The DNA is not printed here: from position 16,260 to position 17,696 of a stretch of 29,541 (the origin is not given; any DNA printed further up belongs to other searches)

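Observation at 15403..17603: beta-RFAP-synthase-like GHMP enzyme co-transcribed with a phenol-type porin from a -24/-12 promoter, next to the carboxylase locus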

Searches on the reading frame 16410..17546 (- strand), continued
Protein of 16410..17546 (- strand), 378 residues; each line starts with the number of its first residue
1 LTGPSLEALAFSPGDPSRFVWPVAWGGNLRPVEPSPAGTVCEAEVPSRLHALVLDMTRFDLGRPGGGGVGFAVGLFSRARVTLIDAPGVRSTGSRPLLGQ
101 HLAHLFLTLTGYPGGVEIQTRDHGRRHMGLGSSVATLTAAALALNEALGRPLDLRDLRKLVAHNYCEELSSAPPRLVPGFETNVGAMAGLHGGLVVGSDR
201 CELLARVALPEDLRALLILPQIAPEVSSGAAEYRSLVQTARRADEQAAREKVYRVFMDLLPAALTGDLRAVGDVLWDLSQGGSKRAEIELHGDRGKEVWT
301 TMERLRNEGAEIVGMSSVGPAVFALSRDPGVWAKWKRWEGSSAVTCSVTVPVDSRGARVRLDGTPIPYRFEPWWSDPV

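Call 20: find_encoding_contigs(protein=P0037, flank=10000, max_places=1)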
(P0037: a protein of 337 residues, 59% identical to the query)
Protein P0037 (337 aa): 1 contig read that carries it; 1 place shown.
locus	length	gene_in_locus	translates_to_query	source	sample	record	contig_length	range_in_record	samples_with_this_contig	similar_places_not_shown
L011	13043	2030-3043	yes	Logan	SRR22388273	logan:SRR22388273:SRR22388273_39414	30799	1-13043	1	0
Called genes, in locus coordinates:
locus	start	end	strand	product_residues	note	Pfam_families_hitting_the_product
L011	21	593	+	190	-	PF02441:Flavoprotein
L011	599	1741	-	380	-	PF00512:HisKA, PF02518:HATPase_c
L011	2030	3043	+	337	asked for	PF00288:GHMP_kinases_N (weak)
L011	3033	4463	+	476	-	PF00072:Response_reg, PF00158:Sigma54_activat, PF14532:Sigma54_activ_2, PF07728:AAA_5 (weak), PF25601:AAA_lid_14, PF02954:HTH_8 (weak)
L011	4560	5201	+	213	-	PF00484:Pro_CA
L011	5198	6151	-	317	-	PF21360:PylC-like_N, PF02655:ATP-grasp_3, PF13535:ATP-grasp_4 (faint), PF15632:ATPgrasp_Ter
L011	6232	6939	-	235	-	PF00702:Hydrolase, PF12710:HAD (weak), PF13419:HAD_2, PF13242:Hydrolase_like (weak)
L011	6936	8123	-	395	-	PF01041:DegT_DnrJ_EryC1, PF01053:Cys_Met_Meta_PP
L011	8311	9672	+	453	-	PF01704:UDPGP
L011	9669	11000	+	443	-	-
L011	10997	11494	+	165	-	-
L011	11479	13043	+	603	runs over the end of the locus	PF00515:TPR_1 (faint), PF07719:TPR_2 (faint), PF12895:ANAPC3 (faint), PF13424:TPR_12 (faint), PF13181:TPR_8 (faint)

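Call 24: search_solved_structures(query=A1, max_evalue=1, show_alignments=2)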
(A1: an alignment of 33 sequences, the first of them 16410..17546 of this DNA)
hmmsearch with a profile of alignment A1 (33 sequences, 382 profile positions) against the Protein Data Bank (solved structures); distinct sequences matched with E-value up to 1: 23.
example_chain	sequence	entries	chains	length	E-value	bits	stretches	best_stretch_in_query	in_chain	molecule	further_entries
8ap0_AAA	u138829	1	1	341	6.6e-14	54.8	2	210-361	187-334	Beta-ribofuranosylaminobenzene 5'-phosphate synthase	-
8aoz_AAA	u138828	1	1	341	7.5e-14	54.6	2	210-361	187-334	Beta-ribofuranosylaminobenzene 5'-phosphate synthase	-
6yqq_A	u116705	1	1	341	8.4e-14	54.4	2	210-361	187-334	ForT-PRPP complex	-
4p52_A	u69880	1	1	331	1.8e-10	43.5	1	97-232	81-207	Homoserine kinase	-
4rpf_A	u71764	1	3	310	2.3e-07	33.2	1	104-166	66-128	Homoserine kinase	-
2v2q_A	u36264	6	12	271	3.9e-05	25.9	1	108-168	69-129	4-DIPHOSPHOCYTIDYL-2-C-METHYL-D-ERYTHRITOL KINASE | 4-DIPHOSPHOCYTIDYL-2C-METHYL-D-ERYTHRITOL KINASE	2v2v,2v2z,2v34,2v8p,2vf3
6mde_A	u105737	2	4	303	0.00035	22.8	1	73-165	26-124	Mevalonate kinase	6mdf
4hac_A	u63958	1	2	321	0.0004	22.6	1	73-165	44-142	Mevalonate kinase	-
1fwk_A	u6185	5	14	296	0.0021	20.2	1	117-248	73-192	HOMOSERINE KINASE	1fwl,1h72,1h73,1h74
5wat_A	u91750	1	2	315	0.0038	19.3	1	119-165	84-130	Homoserine kinase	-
4z7c_A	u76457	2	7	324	0.011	17.9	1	94-165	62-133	Diphosphomevalonate decarboxylase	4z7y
5gmd_A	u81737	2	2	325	0.011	17.9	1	94-165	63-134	Diphosphomevalonate decarboxylase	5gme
4dpw_A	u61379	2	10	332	0.012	17.7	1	97-165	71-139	Mevalonate diphosphate decarboxylase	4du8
3qt8_A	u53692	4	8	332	0.013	17.6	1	97-165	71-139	Mevalonate diphosphate decarboxylase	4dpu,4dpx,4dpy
3qt5_A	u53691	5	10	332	0.013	17.6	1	97-165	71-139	Mevalonate diphosphate decarboxylase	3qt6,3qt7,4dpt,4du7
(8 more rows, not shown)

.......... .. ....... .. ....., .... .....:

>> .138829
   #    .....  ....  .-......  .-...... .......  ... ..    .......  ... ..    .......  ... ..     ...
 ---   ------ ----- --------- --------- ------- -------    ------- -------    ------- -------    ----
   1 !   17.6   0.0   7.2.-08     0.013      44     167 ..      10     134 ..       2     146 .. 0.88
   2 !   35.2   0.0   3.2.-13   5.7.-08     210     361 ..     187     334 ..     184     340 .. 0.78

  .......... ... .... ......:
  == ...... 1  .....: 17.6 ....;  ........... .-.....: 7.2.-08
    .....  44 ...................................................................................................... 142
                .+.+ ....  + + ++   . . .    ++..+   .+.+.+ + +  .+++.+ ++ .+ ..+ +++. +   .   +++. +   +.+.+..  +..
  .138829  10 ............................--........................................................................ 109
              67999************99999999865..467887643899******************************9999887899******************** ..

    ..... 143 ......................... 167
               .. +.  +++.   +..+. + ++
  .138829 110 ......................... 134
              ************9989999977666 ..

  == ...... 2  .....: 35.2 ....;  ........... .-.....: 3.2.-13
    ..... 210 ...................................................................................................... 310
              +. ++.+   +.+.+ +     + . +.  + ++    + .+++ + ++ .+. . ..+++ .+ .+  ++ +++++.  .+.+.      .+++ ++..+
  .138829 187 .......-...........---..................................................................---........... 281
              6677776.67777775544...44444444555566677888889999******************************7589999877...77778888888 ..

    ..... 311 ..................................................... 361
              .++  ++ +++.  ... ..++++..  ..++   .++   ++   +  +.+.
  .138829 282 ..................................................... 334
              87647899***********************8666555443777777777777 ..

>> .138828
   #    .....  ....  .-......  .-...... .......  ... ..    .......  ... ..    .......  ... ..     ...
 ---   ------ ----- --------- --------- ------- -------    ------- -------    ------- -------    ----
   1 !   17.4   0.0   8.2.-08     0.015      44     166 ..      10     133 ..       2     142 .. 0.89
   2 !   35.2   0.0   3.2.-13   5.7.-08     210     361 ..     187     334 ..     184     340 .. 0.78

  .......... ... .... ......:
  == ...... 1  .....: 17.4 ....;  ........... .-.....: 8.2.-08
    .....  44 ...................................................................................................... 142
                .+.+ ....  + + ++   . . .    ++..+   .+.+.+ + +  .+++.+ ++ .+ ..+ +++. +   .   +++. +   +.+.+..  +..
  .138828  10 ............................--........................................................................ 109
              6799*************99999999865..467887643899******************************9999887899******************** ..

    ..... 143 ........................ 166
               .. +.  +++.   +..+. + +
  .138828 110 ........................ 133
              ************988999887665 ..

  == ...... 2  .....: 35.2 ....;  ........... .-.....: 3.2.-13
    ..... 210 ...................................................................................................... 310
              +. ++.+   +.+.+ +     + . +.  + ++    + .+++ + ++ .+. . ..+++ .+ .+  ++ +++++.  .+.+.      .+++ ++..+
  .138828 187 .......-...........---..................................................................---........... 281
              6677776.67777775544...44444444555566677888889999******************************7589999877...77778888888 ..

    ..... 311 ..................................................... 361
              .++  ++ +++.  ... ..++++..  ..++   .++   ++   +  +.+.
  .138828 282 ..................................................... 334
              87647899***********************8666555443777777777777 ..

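Call 31: predict_structure(alignment_id=A1)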
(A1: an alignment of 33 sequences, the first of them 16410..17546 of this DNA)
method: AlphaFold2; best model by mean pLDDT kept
length: 378 residues; sequences in the alignment: 33
mean_pLDDT: 91.3   pTM: 0.91
mean pLDDT of the five models: 91.3, 91.1, 90.5, 90.3, 89.5
residues with pLDDT >= 90: 289; 70-90: 66; 50-70: 16; < 50: 7
segments of 3 or more residues with pLDDT < 50: 374-378
pLDDT, mean of each block of 10 residues (from residue 1): 71 97 94 94 97 90 93 98 98 97 98 97 84 96 97 95 94 89 96 96 95 96 63 75 90 96 97 96 90 91 97 89 97 93 91 97 88 48
secondary structure, 60 per line:
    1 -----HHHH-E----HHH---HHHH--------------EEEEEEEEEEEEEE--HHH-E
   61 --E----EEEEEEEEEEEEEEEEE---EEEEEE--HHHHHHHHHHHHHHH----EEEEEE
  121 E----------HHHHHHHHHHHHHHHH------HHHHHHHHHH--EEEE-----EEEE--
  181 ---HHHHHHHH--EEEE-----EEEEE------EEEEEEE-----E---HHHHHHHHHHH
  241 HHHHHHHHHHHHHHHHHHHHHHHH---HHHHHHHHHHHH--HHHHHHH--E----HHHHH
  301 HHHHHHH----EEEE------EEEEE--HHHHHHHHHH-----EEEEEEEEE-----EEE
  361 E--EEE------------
elements in order: H6-9 H22-25 E40-53 E68-84 E88-93 H96-110 E115-121 H132-147 H154-163 E166-169 E175-178 H184-191 E194-197 E203-207 E214-220 H230-264 H268-279 H282-288 H296-307 E312-315 E322-326 H329-338 E344-352 E358-361 E364-366
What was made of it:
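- On GHMP kinase superfamily: The AF2 model has pLDDT 91 (call 31).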

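Call 34: fold_search(model_id=the predicted structure, library=pdb)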
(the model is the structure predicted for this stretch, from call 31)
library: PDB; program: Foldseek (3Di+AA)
matches with E <= 10: 780; with E <= 0.001: 202
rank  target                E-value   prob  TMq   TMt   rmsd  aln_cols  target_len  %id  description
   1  8aoz                  6.1e-17  1.00  0.67  0.76   4.2       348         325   18  ForT Mutant L24A (released 2022-09-07)
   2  6yqq                  6.9e-17  1.00  0.64  0.75   4.3       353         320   18  ForT-PRPP complex (released 2020-05-20)
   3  4p52                  9.8e-17  1.00  0.57  0.66   5.0       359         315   18  Crystal structure of homoserine kinase from Cytophaga hutchinsonii ATCC 33406, NYSGRC Target 032717. (released 2014-04-02)
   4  8ap0                  1.6e-16  1.00  0.66  0.74   4.6       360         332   18  ForT Mutant T138V (released 2022-09-07)
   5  4ed4                  7.3e-16  1.00  0.58  0.71   5.8       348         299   19  Crystal structure of IspE (4-diphosphocytidyl-2-C-methyl-D-erythritol kinase) from Mycobacterium abcessus, bound to ATP (released 2012-04-04)
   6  4dxl                  8.2e-16  1.00  0.57  0.69   5.6       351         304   20  Crystal structure of IspE (4-diphosphocytidyl-2-C-methyl-D-erythritol kinase) from Mycobacterium abscessus, bound to CMP (released 2012-03-07)
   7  3pye                  5.1e-15  1.00  0.60  0.73   5.3       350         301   19  Mycobacterium tuberculosis 4-diphosphocytidyl-2-C-methyl-D-erythritol kinase (IspE) in complex with CDPME (released 2012-01-25)
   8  4emd                  5.8e-15  1.00  0.57  0.70   5.3       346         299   19  Crystal structure of IspE (4-diphosphocytidyl-2-C-methyl-D-erythritol kinase) from Mycobacterium abcessus, bound to CMP  (released 2012-04-25)
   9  5wat_B                1.3e-14  1.00  0.57  0.69   4.9       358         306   20  Corynebacterium glutamicum Full length Homoserine kinase (released 2018-02-07)
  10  5wat_A                1.7e-14  1.00  0.57  0.68   6.0       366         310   20  Corynebacterium glutamicum Full length Homoserine kinase (released 2018-02-07)
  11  4usk_A                1.8e-14  1.00  0.60  0.64   5.6       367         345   17  Unravelling the B. pseudomallei heptokinase WcbL: from Structure to Drug Discovery. (released 2016-01-13)
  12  4rpf_A                3.8e-14  1.00  0.64  0.76   4.5       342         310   17  Crystal structure of homoserine kinase from Yersinia pestis Nepal516, NYSGRC target 032715 (released 2014-11-12)
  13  3pyf                  5.5e-14  1.00  0.58  0.72   6.1       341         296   20  Mycobacterium tuberculosis 4-diphosphocytidyl-2-C-methyl-D-erythritol kinase (IspE) in complex with AMP-PNP (released 2012-01-25)
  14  4usm_A                5.5e-14  1.00  0.60  0.65   5.3       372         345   16  WcbL complex with glycerol bound to sugar site (released 2016-01-13)
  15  4dpx_B                1.1e-13  1.00  0.60  0.70   5.2       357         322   15  Crystal structure of S192A Staphylococcus epidermidis mevalonate diphosphate decarboxylase (released 2012-07-11)
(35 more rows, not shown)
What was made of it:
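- On GHMP kinase superfamily: More than 200 PDB matches have Foldseek E <= 0.001, and every one of the 50 best is a GHMP-fold enzyme (call 34).
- Closest known: ForT C-glycoside synthase. Same: It is the closest solved structure: profile E 7e-14 and Foldseek TM 0.64-0.76 (calls 24, 34).
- Homoserine kinase, IspE and other kinases score almost as well as ForT by Foldseek (call 34).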

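Call 35: search_protein_families(library=ncbifam, proteins=[L010:1653-2969:+, L010:3020-4702:+, L010:4761-5792:+, L010:6029-7372:+, L010:7547-8113:+], max_evalue=0.00001)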
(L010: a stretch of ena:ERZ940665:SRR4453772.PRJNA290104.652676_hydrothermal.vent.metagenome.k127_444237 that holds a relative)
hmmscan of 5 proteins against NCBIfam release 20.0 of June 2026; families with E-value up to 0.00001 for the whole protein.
L010:1653-2969:+ (438 aa): 4 families
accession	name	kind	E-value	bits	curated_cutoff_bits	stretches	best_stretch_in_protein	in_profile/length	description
NF002676.0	PRK02399.1-4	equivalog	1.3e-107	360.3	556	1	3-412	5-400/415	hypothetical protein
NF002674.0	PRK02399.1-2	subfamily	3.5e-107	358.7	335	1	3-420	3-405/410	hypothetical protein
NF002673.0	PRK02399.1-1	equivalog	3.6e-68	230.4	520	1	3-413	3-396/404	hypothetical protein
NF002675.0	PRK02399.1-3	equivalog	2.3e-60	204.4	648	1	3-414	2-394/398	hypothetical protein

L010:3020-4702:+ (560 aa): 23 families
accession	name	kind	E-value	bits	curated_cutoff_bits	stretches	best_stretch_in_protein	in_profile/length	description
NF006153.0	PRK08296.1-5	subfamily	8.8e-69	232.4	578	1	14-559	33-607/608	hypothetical protein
NF006151.0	PRK08296.1-3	equivalog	1.1e-58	199.2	693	1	13-559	34-604/604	hypothetical protein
NF006150.0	PRK08296.1-2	subfamily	6e-54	183.3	650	2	454-559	501-606/633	hypothetical protein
NF006152.0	PRK08296.1-4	equivalog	8.6e-49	166.4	723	1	18-557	38-607/609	hypothetical protein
NF004881.0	PRK06241.2-2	equivalog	1.1e-44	153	883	1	112-559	462-891/898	phosphoenolpyruvate synthase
NF006149.0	PRK08296.1-1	equivalog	1.3e-41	142.7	730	1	87-559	107-568/568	hypothetical protein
NF052632.1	undecylprod_RedH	equivalog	1.4e-39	135.7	1350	1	121-559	459-879/880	undecylprodigiosin ligase RedH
NF004877.0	PRK06241.1-2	subfamily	9.2e-39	133.4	866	1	225-558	554-868/869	phosphoenolpyruvate synthase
NF004878.0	PRK06241.1-3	subfamily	3.5e-38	131.3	945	1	222-559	571-890/891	phosphoenolpyruvate synthase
NF052631.1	prodigiosin_PigC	equivalog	7.7e-37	126.6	1300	1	125-557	466-881/883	prodigiosin ligase PigC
NF041857.1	RIF_Ptrans_rph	equivalog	4.3e-34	118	999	1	224-557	549-863/864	rifamycin-inactivating phosphotransferase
NF004880.0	PRK06241.2-1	equivalog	4.7e-32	110.8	972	1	220-557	519-836/837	phosphoenolpyruvate synthase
NF004879.0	PRK06241.1-4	equivalog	1.5e-28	99.4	976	1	237-557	566-867/868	phosphoenolpyruvate synthase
NF004882.0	PRK06241.2-3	equivalog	1.9e-25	89.2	850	1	240-555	534-816/827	phosphoenolpyruvate synthase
NF004883.0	PRK06241.2-4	equivalog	5.9e-24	84.3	1063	1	332-555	699-910/928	phosphoenolpyruvate synthase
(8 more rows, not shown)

L010:4761-5792:+ (343 aa): 15 families
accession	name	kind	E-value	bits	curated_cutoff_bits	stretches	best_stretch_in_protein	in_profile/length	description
NF005057.0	PRK06464.1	equivalog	1.3e-81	274.8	598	1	4-332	5-348/798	phosphoenolpyruvate synthase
TIGR01418.1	PEP_synth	equivalog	8.7e-80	269.1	739.75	1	6-328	2-338/784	pyruvate, water dikinase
NF041857.1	RIF_Ptrans_rph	equivalog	1.4e-59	202.3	999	1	6-318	3-309/864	rifamycin-inactivating phosphotransferase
NF004878.0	PRK06241.1-3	subfamily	2.3e-58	198.1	945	1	4-318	3-310/891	phosphoenolpyruvate synthase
NF004877.0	PRK06241.1-2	subfamily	6.6e-57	193.4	866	1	4-318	3-311/869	phosphoenolpyruvate synthase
NF004881.0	PRK06241.2-2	equivalog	1.4e-52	179.1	883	1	17-324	16-315/898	phosphoenolpyruvate synthase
NF052632.1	undecylprod_RedH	equivalog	2.8e-52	177.7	1350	1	9-331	6-306/880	undecylprodigiosin ligase RedH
NF052631.1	prodigiosin_PigC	equivalog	2.9e-49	167.7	1300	1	16-324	12-302/883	prodigiosin ligase PigC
NF004879.0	PRK06241.1-4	equivalog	5.8e-48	163.7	976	1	8-318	7-311/868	phosphoenolpyruvate synthase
NF004883.0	PRK06241.2-4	equivalog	5.5e-40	137.3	1063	1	19-333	31-342/928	phosphoenolpyruvate synthase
NF000283.1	RPH_KJ151292.1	equivalog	7.4e-40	136.9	1700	1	3-304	3-303/865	rifamycin-inactivating phosphotransferase Rph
NF004880.0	PRK06241.2-1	equivalog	2e-34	118.7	972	1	18-303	16-269/837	phosphoenolpyruvate synthase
TIGR01828.1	pyru_phos_dikin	equivalog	1e-16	60.1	843.45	1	4-79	2-78/865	pyruvate, phosphate dikinase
NF004531.0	PRK05878.1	equivalog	1.6e-11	43.6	456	0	4-55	10-61/534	pyruvate, phosphate dikinase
NF004882.0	PRK06241.2-3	equivalog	5.3e-11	41.3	850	1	18-230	10-214/827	phosphoenolpyruvate synthase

L010:6029-7372:+ (447 aa): 6 families
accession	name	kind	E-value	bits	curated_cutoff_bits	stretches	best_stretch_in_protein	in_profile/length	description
TIGR02155.1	PA_CoA_ligase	equivalog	3.3e-63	213.7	646.3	1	14-442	1-422/422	phenylacetate--CoA ligase PaaK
NF041878.1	paak_haloarch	equivalog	1.3e-62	211.8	700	1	14-435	6-420/427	phenylacetate--CoA ligase PaaK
NF053551.1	FlxY_rubin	equivalog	5e-43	147.4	520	1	18-440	6-422/424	flexirubin biosynthesis putative acyl-CoA ligase FlxY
TIGR03335.1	F390_ftsA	equivalog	2.8e-42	145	458.7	1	8-390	1-380/445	coenzyme F390 synthetase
NF045666.1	DVU1553_fam_AMP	equivalog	1.2e-35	123.2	300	1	14-334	16-325/331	DVU_1553 family AMP-dependent CoA ligase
NF041217.1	BagE_FevW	exception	4.6e-31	108.2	800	1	20-438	12-402/424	bagremycin/ferroverdin synthetase BagE/FevW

L010:7547-8113:+ (188 aa): 0 families

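Call 36: find_homologous_proteins(query=L010:3020-4702:+, max_evalue=1e-30)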
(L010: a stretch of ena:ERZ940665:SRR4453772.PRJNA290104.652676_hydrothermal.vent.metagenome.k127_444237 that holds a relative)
Query L010:3020-4702:+ (560 aa): 1329 proteins with E <= 1e-30 among 8000 candidates; the best 120 are listed.
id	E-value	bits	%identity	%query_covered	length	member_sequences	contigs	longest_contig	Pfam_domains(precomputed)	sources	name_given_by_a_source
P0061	0.0e+0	1307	100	100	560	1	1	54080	PF00391.30,PF27448.1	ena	-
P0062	0.0e+0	1194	90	100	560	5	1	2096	PF00391.30,PF27448.1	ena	-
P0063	0.0e+0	1123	85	100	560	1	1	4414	PF00391.30,PF27448.1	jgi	jgi:phosphohistidine swiveling domain-containing protein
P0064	0.0e+0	1114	84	100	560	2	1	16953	PF00391.30,PF27448.1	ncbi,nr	ncbi:MAG: PEP-utilizing enzyme [Deferrisomatales bacterium]|nr:PEP-utilizing enzyme [Deferrisomatale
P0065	0.0e+0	1112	84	100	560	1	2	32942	PF00391.30,PF27448.1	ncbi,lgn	-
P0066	0.0e+0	1107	83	100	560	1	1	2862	PF00391.30,PF27448.1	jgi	jgi:phosphohistidine swiveling domain-containing protein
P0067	0.0e+0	1104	83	100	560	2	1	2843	PF00391.30,PF27448.1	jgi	-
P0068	0.0e+0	1101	82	100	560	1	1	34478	PF00391.30,PF27448.1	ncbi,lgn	ncbi:MAG: hypothetical protein Kow0092_10780 [Deferrisomatales bacterium]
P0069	0.0e+0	1089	81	100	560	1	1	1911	PF00391.30,PF27448.1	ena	-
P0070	0.0e+0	1088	81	100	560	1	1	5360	PF00391.30,PF27448.1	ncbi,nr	ncbi:MAG: phosphoenolpyruvate-utilizing protein [Deltaproteobacteria bacterium]|nr:phosphoenolpyruva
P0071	0.0e+0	1087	81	100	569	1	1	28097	PF00391.30,PF27448.1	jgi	-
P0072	0.0e+0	1077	81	100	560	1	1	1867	PF00391.30,PF27448.1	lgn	-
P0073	0.0e+0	1069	81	100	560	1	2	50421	PF00391.30,PF27448.1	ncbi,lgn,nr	ncbi:MAG: phosphoenolpyruvate-utilizing protein [Deltaproteobacteria bacterium]|nr:phosphoenolpyruva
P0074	0.0e+0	1067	79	100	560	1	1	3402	PF00391.30,PF27448.1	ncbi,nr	ncbi:MAG: phosphoenolpyruvate-utilizing protein [Deltaproteobacteria bacterium]|nr:phosphoenolpyruva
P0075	0.0e+0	1066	81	100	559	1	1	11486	PF00391.30,PF27448.1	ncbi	ncbi:MAG: PEP-utilizing enzyme [Deferrisomatales bacterium]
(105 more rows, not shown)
